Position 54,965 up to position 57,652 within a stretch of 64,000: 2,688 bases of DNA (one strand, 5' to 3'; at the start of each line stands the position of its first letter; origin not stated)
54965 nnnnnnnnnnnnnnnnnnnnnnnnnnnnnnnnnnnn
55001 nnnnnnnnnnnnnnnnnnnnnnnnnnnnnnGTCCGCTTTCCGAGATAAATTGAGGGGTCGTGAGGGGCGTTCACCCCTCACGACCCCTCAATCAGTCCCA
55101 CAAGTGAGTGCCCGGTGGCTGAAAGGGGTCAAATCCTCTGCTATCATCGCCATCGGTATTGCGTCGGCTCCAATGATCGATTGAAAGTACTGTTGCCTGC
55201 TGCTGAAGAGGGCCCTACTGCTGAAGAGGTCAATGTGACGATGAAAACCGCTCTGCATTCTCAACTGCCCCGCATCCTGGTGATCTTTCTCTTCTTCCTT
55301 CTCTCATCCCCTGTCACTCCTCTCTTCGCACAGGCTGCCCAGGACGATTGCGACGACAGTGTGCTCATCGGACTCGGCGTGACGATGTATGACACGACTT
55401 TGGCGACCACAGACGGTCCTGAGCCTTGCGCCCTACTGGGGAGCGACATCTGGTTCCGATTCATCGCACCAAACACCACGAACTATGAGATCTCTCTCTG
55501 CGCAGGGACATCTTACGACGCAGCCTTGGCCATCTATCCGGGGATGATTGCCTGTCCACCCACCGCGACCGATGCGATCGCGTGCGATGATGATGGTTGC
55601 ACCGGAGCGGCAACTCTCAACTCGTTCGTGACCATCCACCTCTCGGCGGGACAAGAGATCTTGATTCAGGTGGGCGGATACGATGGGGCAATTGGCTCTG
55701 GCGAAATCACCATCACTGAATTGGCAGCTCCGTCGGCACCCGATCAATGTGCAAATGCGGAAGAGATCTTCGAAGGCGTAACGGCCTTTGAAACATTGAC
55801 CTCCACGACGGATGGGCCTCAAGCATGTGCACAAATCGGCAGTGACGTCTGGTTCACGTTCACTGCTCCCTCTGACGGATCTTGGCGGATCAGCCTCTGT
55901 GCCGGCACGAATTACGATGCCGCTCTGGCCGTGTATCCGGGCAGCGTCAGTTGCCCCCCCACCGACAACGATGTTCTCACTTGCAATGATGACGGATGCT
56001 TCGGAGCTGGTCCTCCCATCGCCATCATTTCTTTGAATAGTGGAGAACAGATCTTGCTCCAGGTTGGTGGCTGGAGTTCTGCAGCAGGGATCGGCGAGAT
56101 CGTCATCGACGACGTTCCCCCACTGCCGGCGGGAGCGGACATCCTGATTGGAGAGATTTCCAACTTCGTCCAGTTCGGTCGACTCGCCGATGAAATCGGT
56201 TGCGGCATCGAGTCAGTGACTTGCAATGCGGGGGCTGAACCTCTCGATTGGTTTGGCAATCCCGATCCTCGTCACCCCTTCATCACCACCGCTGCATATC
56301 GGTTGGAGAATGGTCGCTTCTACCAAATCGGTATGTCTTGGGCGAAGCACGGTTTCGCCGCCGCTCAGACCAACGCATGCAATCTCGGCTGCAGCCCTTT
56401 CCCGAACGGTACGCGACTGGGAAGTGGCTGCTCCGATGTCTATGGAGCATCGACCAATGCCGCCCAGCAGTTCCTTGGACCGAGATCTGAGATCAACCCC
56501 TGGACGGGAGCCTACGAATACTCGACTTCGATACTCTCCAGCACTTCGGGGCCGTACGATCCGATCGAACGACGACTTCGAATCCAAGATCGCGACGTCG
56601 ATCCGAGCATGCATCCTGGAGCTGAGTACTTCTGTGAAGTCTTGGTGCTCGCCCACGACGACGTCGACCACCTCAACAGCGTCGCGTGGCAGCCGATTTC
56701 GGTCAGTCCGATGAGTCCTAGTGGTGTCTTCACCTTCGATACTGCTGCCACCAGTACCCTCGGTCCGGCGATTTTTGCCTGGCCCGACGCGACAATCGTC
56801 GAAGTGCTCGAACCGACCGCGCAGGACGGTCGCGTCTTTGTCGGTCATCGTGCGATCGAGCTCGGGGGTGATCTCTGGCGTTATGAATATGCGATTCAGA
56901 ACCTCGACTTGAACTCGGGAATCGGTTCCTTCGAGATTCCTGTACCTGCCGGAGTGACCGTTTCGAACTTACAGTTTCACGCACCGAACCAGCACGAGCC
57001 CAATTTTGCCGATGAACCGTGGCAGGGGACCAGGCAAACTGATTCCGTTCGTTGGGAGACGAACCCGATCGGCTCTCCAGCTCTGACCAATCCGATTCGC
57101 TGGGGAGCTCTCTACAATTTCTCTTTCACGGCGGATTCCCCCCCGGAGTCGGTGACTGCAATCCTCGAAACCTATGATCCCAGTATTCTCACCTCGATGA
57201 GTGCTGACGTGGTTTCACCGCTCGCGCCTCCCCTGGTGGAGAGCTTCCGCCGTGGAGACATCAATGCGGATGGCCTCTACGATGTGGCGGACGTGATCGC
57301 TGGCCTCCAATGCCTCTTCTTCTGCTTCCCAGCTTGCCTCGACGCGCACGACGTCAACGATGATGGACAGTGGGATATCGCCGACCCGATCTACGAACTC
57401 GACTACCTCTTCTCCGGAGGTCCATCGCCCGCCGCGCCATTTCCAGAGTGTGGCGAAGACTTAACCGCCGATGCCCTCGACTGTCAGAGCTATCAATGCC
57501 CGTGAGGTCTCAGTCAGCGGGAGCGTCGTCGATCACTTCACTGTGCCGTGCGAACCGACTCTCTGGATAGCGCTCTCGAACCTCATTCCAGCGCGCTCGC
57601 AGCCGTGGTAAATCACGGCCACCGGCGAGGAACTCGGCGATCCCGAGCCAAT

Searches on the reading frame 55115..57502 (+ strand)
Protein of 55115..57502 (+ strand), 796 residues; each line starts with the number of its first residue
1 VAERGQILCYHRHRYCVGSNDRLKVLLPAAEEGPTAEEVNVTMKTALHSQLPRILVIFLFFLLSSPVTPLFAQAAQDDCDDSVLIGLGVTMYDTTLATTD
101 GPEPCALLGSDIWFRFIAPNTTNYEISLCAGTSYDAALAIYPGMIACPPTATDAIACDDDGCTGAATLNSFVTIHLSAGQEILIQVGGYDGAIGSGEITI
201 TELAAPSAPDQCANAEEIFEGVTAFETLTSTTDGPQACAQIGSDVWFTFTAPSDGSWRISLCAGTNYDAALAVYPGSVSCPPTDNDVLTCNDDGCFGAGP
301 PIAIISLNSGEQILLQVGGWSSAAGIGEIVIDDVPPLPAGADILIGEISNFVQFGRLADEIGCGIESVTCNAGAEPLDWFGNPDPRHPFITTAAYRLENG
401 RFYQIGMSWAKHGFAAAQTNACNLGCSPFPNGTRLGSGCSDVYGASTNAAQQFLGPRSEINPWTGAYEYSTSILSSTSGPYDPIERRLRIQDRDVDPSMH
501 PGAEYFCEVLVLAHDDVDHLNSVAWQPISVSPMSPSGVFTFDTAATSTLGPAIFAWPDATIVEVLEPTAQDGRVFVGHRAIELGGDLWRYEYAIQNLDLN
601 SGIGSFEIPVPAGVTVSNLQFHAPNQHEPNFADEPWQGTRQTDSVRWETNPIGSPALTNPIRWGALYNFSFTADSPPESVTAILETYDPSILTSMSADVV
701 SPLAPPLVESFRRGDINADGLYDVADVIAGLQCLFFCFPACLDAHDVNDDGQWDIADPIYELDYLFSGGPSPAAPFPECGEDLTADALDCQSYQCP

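Call 4: search_protein_families(library=pfam, proteins=[window:55115-57502:+], max_evalue=1)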
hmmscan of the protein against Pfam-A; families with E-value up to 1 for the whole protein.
window:55115-57502:+ (796 aa): 1 family
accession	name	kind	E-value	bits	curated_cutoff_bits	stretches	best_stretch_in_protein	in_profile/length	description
PF23759.1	GBD_T9SS_assoc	-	3.3e-05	24.6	27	1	210-267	3-68/116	Galactose binding domain-like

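Call 5: search_protein_families(library=ncbifam, proteins=[window:55115-57502:+], max_evalue=10)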
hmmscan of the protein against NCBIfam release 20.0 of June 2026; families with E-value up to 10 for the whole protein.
window:55115-57502:+ (796 aa): 0 families

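Call 47: search_solved_structures(query=window:55241-57235:+, max_evalue=1)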
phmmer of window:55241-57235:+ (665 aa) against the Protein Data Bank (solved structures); distinct sequences matched with E-value up to 1: 0.

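Call 71: find_encoding_contigs(protein=window:55115-57502:+, flank=1000, max_places=4)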
Protein window:55115-57502:+ (796 aa): no gene with exactly this product is on record in the collection.

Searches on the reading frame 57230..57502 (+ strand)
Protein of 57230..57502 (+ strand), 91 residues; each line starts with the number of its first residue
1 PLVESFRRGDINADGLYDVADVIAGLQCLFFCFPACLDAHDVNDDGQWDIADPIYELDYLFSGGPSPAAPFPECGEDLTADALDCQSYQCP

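Call 5: search_protein_families(library=ncbifam, proteins=[window:57230-57502:+], max_evalue=10)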
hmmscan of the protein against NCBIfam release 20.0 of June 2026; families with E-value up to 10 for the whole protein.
window:57230-57502:+ (91 aa): 0 families

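Call 6: search_protein_families(library=pfam, proteins=[window:57230-57502:+], max_evalue=10)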
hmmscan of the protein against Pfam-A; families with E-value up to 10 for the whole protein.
window:57230-57502:+ (91 aa): 1 family
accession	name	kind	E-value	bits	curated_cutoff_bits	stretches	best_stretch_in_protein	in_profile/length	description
PF07872.17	DUF1659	-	0.25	11.7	24.1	1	10-27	38-55/72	Protein of unknown function (DUF1659)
